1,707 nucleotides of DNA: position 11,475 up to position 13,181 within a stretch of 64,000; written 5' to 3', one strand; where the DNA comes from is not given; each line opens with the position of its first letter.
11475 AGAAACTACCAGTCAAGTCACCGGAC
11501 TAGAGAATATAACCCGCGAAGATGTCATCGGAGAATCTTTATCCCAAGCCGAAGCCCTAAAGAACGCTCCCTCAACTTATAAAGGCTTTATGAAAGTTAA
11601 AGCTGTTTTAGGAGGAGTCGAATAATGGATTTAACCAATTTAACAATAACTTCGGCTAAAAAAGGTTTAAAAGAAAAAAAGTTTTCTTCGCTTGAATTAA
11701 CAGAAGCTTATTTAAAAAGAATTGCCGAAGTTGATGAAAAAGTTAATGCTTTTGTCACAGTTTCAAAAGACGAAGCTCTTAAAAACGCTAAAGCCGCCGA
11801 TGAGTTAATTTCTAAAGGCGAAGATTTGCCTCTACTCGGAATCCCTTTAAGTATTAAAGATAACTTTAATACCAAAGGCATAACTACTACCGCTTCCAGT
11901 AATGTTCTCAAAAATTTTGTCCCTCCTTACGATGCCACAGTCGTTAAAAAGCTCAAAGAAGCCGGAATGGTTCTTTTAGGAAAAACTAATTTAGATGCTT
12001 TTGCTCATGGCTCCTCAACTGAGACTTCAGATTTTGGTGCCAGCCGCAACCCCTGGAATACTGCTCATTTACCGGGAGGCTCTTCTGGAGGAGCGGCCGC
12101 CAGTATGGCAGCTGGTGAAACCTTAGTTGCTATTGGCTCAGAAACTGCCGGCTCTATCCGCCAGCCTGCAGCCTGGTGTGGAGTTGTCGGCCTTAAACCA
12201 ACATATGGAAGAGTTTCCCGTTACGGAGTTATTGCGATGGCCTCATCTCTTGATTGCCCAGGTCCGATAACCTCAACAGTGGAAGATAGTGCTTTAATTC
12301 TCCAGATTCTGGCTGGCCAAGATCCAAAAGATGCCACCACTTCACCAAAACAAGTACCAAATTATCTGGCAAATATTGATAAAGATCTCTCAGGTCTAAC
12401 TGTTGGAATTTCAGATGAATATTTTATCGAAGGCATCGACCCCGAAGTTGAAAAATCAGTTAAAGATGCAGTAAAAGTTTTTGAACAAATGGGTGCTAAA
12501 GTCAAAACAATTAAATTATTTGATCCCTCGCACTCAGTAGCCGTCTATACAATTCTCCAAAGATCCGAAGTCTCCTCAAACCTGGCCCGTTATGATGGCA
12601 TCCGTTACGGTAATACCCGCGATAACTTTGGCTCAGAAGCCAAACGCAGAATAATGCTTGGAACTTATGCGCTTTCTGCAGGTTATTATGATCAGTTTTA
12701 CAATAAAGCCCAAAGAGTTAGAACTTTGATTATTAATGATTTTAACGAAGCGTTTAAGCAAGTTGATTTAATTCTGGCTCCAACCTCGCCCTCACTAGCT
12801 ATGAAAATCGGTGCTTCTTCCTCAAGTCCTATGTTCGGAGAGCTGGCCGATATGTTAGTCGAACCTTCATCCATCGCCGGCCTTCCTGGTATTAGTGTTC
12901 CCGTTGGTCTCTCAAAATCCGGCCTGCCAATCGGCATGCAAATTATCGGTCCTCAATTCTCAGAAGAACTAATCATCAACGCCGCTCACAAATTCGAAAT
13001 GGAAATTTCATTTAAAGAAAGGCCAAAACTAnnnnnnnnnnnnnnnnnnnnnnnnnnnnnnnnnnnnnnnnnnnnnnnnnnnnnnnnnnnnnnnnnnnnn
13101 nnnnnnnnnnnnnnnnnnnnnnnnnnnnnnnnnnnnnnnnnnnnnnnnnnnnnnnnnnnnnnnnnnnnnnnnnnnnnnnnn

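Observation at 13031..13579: Unknown 182-aa gene translationally coupled inside the gatC-gatA-gatB operon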

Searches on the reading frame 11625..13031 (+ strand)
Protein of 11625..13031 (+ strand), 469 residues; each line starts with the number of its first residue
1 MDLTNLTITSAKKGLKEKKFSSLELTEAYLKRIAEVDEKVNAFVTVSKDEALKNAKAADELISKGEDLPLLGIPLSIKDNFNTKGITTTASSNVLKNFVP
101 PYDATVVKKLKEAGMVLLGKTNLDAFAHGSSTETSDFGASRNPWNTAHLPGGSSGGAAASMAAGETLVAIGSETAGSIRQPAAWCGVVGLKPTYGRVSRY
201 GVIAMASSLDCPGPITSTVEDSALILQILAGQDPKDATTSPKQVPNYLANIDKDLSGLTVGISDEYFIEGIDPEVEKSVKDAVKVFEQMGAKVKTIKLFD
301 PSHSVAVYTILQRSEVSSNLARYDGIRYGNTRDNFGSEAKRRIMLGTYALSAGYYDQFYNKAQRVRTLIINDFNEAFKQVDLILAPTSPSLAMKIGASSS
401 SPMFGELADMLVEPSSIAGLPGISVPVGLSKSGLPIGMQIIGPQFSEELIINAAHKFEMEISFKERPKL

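Call 4: search_protein_families(library=pfam, proteins=[window:11625-13031:+], max_evalue=1)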
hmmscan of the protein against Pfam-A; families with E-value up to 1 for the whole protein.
window:11625-13031:+ (469 aa): 1 family
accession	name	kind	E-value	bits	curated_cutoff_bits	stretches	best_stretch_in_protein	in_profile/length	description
PF01425.27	Amidase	-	6.6e-143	477.4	27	1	24-450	1-444/445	Amidase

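Call 5: search_protein_families(library=ncbifam, proteins=[window:11625-13031:+], max_evalue=1)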
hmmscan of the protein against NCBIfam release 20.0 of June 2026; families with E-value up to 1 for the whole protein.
window:11625-13031:+ (469 aa): 28 families (the best 25 are shown)
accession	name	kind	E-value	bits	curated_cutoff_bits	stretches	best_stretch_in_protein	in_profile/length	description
TIGR00132.1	gatA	equivalog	4.9e-156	520.1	481.1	1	14-460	4-463/466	Asp-tRNA(Asn)/Glu-tRNA(Gln) amidotransferase subunit GatA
NF006631.0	PRK09201.1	equivalog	1.4e-95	320.8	461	1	3-459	4-453/466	AtzE family amidohydrolase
NF005688.0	PRK07488.1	equivalog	4.3e-95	319.4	532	1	2-467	7-472/474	indoleacetamide hydrolase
TIGR02715.1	amido_AtzE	subfamily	2.4e-93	313.6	425.75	1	8-458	2-445/452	AtzE family amidohydrolase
NF004815.0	PRK06169.1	equivalog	1.8e-91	307.1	506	1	2-463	6-461/471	amidase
NF005565.0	PRK07235.1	subfamily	3.2e-90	303.2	545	1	15-462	33-502/506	amidase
NF004816.0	PRK06170.1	equivalog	2.5e-82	277.1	503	1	4-467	10-488/493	amidase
NF004717.0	PRK06061.1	equivalog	2.5e-82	277.1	498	1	7-465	18-471/483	amidase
NF006006.0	PRK08137.1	equivalog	4.1e-80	270.1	534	2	4-323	32-361/529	amidase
NF005687.0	PRK07487.1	subfamily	3.5e-78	263.5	428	1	8-460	10-455/468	amidase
NF005450.0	PRK07042.1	equivalog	1.5e-76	257.7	458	1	2-459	3-450/464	amidase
NF005686.0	PRK07486.1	subfamily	1.8e-75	254.5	465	1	2-466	10-478/486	amidase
NF005517.0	PRK07139.1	equivalog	2.2e-72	244.2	546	1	67-449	34-421/439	amidase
NF005460.0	PRK07056.1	subfamily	2.8e-70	237.5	447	1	7-461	9-453/457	amidase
NF009119.0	PRK12470.1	equivalog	1.2e-68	232.2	498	1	12-461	15-452/462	amidase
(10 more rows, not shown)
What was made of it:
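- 11625..13034 (+): gatA, 469 aa, with the canonical C-terminus ............ The insertion did not change it. TIGR00132 at 520 bits, above its 481 cutoff (call 5).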

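Call 49: find_homologous_proteins(query=window:11625-13031:+, max_evalue=1e-150)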
Query window:11625-13031:+ (469 aa): 2329 proteins with E <= 1e-150 among 8000 candidates; the best 120 are listed.
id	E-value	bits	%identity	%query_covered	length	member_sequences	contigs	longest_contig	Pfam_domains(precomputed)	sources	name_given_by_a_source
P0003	0.0e+0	1022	100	100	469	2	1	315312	PF01425.27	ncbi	-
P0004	3.1e-284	961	95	98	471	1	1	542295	PF01425.27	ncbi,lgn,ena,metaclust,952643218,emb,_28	metaclust:\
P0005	2.7e-271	918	88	100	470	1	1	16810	PF01425.27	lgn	-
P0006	1.2e-268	909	88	100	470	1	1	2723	PF01425.27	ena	-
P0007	9.9e-267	903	88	98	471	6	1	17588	PF01425.27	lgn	-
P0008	6.0e-266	900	86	100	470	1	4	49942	PF01425.27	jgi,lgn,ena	-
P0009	9.2e-266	900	87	100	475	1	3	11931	PF01425.27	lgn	-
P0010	2.1e-265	899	87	99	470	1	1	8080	PF01425.27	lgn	-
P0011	2.8e-264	895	86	100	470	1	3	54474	PF01425.27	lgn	-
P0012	2.2e-263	892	87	100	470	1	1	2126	PF01425.27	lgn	-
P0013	5.4e-263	891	87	100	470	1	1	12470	PF01425.27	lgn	-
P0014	2.1e-262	889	86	100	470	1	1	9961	PF01425.27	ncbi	-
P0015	5.3e-260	881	86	100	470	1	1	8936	PF01425.27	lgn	-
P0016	3.1e-259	878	85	100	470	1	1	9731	PF01425.27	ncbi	-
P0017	2.7e-236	803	76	100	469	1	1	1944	PF01425.27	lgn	-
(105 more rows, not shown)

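Call 50: find_encoding_contigs(protein=P0004, flank=4000, max_places=2)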
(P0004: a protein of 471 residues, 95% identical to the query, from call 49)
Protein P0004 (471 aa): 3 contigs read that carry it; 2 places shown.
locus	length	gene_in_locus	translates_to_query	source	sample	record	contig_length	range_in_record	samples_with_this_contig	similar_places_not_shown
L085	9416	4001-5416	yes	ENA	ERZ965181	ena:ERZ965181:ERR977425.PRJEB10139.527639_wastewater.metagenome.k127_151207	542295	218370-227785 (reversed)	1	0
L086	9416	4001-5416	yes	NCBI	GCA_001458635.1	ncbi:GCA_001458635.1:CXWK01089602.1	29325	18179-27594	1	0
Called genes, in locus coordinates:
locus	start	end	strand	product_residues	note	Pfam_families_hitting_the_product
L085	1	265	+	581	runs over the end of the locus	PF14716:HHH_8, PF14520:HHH_5, PF14791:DNA_pol_B_thumb, PF02811:PHP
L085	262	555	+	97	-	-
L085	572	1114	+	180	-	PF04011:LemA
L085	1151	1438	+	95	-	PF01541:GIY-YIG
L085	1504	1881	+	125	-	PF00856:SET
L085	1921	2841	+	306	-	PF01435:Peptidase_M48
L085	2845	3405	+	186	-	PF04140:ICMT, PF04191:PEMT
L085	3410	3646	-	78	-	-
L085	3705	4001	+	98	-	PF02686:GatC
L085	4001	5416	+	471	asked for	PF01425:Amidase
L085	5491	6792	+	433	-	PF02934:GatB_N, PF02637:GatB_Yqey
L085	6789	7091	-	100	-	-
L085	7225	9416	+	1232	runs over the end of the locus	PF02811:PHP, PF07733:DNA_pol3_alpha, PF17657:DNA_pol3_finger, PF14579:HHH_6, PF01336:tRNA_anti-codon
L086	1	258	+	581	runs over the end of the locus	PF14716:HHH_8, PF14520:HHH_5, PF14791:DNA_pol_B_thumb, PF02811:PHP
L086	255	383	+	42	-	-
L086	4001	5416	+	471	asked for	PF01425:Amidase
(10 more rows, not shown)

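Call 51: find_encoding_contigs(protein=P0005, flank=4000, max_places=2)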
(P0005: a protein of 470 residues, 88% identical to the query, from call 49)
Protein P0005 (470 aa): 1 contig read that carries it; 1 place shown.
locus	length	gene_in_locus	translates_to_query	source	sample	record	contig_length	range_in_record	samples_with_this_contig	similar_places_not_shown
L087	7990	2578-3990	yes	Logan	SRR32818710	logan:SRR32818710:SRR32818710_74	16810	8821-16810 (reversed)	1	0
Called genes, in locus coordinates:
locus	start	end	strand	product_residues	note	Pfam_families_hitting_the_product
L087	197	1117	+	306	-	PF01435:Peptidase_M48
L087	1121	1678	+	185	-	PF04140:ICMT, PF04191:PEMT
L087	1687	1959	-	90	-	-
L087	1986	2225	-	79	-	-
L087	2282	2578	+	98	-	PF02686:GatC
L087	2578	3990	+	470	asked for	PF01425:Amidase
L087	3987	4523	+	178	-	-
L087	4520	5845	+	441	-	PF02934:GatB_N, PF02637:GatB_Yqey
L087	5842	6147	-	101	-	-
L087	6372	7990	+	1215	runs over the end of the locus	PF02811:PHP, PF07733:DNA_pol3_alpha, PF17657:DNA_pol3_finger, PF14579:HHH_6, PF01336:tRNA_anti-codon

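Call 52: find_encoding_contigs(protein=P0008, flank=4000, max_places=2)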
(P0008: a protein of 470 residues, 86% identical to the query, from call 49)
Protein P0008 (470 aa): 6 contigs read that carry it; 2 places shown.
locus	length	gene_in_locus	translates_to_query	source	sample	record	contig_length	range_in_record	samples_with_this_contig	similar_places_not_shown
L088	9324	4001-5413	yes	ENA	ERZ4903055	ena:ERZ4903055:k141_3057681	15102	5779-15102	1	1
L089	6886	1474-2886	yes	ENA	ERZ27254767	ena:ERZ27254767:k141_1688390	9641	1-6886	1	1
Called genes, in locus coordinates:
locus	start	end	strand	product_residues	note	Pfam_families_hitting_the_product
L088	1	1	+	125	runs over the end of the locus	PF00856:SET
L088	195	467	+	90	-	-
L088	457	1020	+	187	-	-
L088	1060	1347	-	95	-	PF01541:GIY-YIG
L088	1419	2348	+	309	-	PF01435:Peptidase_M48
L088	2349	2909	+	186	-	PF04140:ICMT (weak), PF04191:PEMT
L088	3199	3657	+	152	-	-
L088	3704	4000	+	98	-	PF02686:GatC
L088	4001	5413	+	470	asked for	PF01425:Amidase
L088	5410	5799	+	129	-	-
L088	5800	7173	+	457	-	PF02934:GatB_N, PF02637:GatB_Yqey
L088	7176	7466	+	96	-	-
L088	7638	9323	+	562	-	?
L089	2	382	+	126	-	?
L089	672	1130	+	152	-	-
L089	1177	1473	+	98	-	PF02686:GatC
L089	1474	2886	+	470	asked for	PF01425:Amidase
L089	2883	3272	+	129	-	-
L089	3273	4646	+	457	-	PF02934:GatB_N, PF02637:GatB_Yqey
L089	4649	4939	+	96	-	-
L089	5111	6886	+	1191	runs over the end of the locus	PF02811:PHP, PF07733:DNA_pol3_alpha, PF17657:DNA_pol3_finger, PF14579:HHH_6, PF01336:tRNA_anti-codon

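Call 55: find_encoding_contigs(protein=P0007, flank=3000, max_places=1)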
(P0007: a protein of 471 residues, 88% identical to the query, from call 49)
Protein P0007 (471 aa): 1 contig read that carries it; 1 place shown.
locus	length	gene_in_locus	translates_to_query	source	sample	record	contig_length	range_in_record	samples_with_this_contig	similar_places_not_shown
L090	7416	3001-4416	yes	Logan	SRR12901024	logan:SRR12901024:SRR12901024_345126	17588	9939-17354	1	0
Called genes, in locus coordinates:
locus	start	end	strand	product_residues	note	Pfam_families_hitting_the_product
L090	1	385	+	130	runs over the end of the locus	PF00856:SET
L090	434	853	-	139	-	PF05635:23S_rRNA_IVP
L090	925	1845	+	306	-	PF01435:Peptidase_M48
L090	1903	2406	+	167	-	PF04140:ICMT, PF04191:PEMT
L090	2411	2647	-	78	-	-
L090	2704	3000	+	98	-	PF02686:GatC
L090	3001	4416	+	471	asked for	PF01425:Amidase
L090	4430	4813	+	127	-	PF05635:23S_rRNA_IVP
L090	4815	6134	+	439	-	PF02934:GatB_N, PF02637:GatB_Yqey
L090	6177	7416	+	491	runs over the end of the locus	?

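Call 56: find_encoding_contigs(protein=P0011, flank=3000, max_places=1)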
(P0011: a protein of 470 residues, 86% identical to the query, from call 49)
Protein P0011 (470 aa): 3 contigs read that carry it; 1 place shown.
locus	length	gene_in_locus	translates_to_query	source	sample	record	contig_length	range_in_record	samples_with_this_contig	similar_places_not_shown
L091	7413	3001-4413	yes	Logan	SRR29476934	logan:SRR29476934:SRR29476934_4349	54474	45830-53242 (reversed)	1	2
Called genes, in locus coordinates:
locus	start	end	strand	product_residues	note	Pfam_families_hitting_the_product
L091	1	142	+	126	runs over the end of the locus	PF00856:SET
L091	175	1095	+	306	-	PF01435:Peptidase_M48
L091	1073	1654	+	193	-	PF04140:ICMT, PF04191:PEMT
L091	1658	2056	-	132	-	-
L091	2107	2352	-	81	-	-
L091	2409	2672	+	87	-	-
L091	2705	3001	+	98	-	PF02686:GatC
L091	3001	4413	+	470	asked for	PF01425:Amidase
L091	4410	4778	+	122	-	-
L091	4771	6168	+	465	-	PF02934:GatB_N, PF02637:GatB_Yqey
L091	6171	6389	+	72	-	-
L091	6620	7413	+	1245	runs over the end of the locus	PF02811:PHP, PF07733:DNA_pol3_alpha, PF17657:DNA_pol3_finger, PF14579:HHH_6, PF01336:tRNA_anti-codon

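Call 57: find_encoding_contigs(protein=P0014, flank=3000, max_places=1)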
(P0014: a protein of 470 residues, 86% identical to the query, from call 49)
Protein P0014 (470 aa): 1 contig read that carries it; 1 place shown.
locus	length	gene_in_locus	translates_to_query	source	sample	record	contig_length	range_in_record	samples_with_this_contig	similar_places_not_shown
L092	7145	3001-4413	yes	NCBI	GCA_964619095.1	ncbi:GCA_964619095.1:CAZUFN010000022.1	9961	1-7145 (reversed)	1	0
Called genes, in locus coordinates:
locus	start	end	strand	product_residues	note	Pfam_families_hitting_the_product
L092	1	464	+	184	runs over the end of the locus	PF04011:LemA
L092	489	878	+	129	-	PF00856:SET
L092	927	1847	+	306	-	PF01435:Peptidase_M48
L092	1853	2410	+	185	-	PF04140:ICMT, PF04191:PEMT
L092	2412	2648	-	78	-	-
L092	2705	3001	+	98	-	PF02686:GatC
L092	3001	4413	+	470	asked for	PF01425:Amidase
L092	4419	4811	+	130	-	-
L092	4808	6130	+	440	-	PF02934:GatB_N, PF02637:GatB_Yqey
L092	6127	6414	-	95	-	-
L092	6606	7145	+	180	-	?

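Call 76: search_protein_families(library=pfam, proteins=[L087:3987-4520:+, L088:5410-5796:+, L091:4410-4775:+, L092:4419-4808:+, L091:2409-2669:+, L088:3199-3654:+], max_evalue=0.1)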
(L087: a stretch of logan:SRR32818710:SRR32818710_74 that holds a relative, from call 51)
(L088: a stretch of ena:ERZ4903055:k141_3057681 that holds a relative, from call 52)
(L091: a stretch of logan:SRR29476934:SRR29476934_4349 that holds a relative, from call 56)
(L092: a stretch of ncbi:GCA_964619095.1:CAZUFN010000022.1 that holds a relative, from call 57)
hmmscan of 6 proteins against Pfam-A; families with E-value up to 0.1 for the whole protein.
L087:3987-4520:+ (178 aa): 1 family
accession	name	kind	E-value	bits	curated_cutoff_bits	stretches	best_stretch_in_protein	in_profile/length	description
PF21839.2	DUF6898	-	0.061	13.4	27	0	71-103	15-47/56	Domain of unknown function (DUF6898)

L088:5410-5796:+ (129 aa): 0 families

L091:4410-4775:+ (122 aa): 0 families

L092:4419-4808:+ (130 aa): 0 families

L091:2409-2669:+ (87 aa): 0 families

L088:3199-3654:+ (152 aa): 0 families

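Call 77: search_protein_families(library=padloc, proteins=[L087:3987-4520:+, L088:5410-5796:+, L091:4410-4775:+, L092:4419-4808:+], max_evalue=0.1)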
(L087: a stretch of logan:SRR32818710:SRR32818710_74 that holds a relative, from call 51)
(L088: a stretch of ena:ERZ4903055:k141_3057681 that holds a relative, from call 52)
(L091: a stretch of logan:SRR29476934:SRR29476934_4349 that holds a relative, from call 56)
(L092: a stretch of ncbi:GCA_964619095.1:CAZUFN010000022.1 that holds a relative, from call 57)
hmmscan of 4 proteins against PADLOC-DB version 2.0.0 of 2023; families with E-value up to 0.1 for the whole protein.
L087:3987-4520:+ (178 aa): 0 families

L088:5410-5796:+ (129 aa): 0 families

L091:4410-4775:+ (122 aa): 0 families

L092:4419-4808:+ (130 aa): 0 families

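Call 78: find_encoding_contigs(protein=P0009, flank=3000, max_places=1)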
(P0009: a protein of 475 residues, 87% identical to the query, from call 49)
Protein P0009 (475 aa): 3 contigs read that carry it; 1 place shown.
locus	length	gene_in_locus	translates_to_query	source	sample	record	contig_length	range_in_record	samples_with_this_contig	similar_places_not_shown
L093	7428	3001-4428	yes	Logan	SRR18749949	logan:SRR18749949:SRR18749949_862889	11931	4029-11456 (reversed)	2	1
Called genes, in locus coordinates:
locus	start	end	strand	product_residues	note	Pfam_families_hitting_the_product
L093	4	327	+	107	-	-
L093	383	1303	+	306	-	PF01435:Peptidase_M48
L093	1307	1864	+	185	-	PF04140:ICMT, PF04191:PEMT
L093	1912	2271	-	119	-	-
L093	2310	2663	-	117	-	-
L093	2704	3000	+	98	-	PF02686:GatC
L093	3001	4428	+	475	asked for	PF01425:Amidase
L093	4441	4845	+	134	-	PF05635:23S_rRNA_IVP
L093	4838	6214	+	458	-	PF02934:GatB_N, PF02637:GatB_Yqey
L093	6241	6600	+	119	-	-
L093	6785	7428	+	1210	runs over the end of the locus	PF02811:PHP, PF07733:DNA_pol3_alpha, PF17657:DNA_pol3_finger, PF14579:HHH_6, PF01336:tRNA_anti-codon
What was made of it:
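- L090 and L093 carry PF05635 genes (calls 55, 78).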

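Call 79: find_encoding_contigs(protein=P0013, flank=3000, max_places=1)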
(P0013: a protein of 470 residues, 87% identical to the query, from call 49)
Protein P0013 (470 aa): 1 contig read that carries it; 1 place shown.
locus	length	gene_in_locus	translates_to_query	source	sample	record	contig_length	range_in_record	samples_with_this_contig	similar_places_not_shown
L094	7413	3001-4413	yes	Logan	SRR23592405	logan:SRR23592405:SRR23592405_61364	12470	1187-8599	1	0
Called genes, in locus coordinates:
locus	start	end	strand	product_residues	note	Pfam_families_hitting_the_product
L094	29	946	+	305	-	PF01435:Peptidase_M48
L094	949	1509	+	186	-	PF04140:ICMT, PF04191:PEMT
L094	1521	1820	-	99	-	-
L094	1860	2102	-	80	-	-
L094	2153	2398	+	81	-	-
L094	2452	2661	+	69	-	-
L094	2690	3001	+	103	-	PF02686:GatC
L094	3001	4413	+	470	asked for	PF01425:Amidase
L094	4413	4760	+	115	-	-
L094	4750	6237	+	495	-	PF02934:GatB_N, PF02637:GatB_Yqey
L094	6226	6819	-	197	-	-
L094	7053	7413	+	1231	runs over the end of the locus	PF02811:PHP, PF07733:DNA_pol3_alpha, PF17657:DNA_pol3_finger, PF14579:HHH_6, PF01336:tRNA_anti-codon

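Call 80: find_encoding_contigs(protein=P0016, flank=3000, max_places=1)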
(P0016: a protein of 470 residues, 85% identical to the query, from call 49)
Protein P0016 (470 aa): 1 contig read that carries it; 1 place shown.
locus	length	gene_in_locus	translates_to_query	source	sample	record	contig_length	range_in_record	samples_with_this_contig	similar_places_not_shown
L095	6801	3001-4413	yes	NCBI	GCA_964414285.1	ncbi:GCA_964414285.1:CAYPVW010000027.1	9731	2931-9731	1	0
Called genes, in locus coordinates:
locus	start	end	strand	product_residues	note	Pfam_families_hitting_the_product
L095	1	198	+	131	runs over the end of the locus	PF00856:SET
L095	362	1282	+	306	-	PF01435:Peptidase_M48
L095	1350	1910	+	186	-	PF04140:ICMT, PF04191:PEMT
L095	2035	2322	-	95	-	-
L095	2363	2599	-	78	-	-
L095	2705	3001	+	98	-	PF02686:GatC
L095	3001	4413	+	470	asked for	PF01425:Amidase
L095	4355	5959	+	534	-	PF02934:GatB_N, PF02637:GatB_Yqey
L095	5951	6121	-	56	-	-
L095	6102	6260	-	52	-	-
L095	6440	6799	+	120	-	?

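Call 85: search_protein_families(library=phrogs, proteins=[L087:3987-4520:+, L088:5410-5796:+, L091:4410-4775:+, L092:4419-4808:+, L094:4413-4757:+], max_evalue=0.1)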
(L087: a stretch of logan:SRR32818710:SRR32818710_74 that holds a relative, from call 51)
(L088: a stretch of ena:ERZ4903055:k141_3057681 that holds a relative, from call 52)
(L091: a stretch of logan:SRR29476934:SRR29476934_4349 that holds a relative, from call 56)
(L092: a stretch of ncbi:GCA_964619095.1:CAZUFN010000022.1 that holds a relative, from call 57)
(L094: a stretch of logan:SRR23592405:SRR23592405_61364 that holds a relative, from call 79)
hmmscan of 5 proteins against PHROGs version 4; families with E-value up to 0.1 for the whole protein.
L087:3987-4520:+ (178 aa): 0 families

L088:5410-5796:+ (129 aa): 1 family
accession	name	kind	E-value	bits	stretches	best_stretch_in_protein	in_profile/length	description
phrog_26244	-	unknown function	0.069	14.6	0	61-107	52-97/103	-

L091:4410-4775:+ (122 aa): 0 families

L092:4419-4808:+ (130 aa): 1 family
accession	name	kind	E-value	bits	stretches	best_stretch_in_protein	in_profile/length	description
phrog_33470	-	unknown function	0.038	15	1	103-123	8-23/28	-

L094:4413-4757:+ (115 aa): 0 families
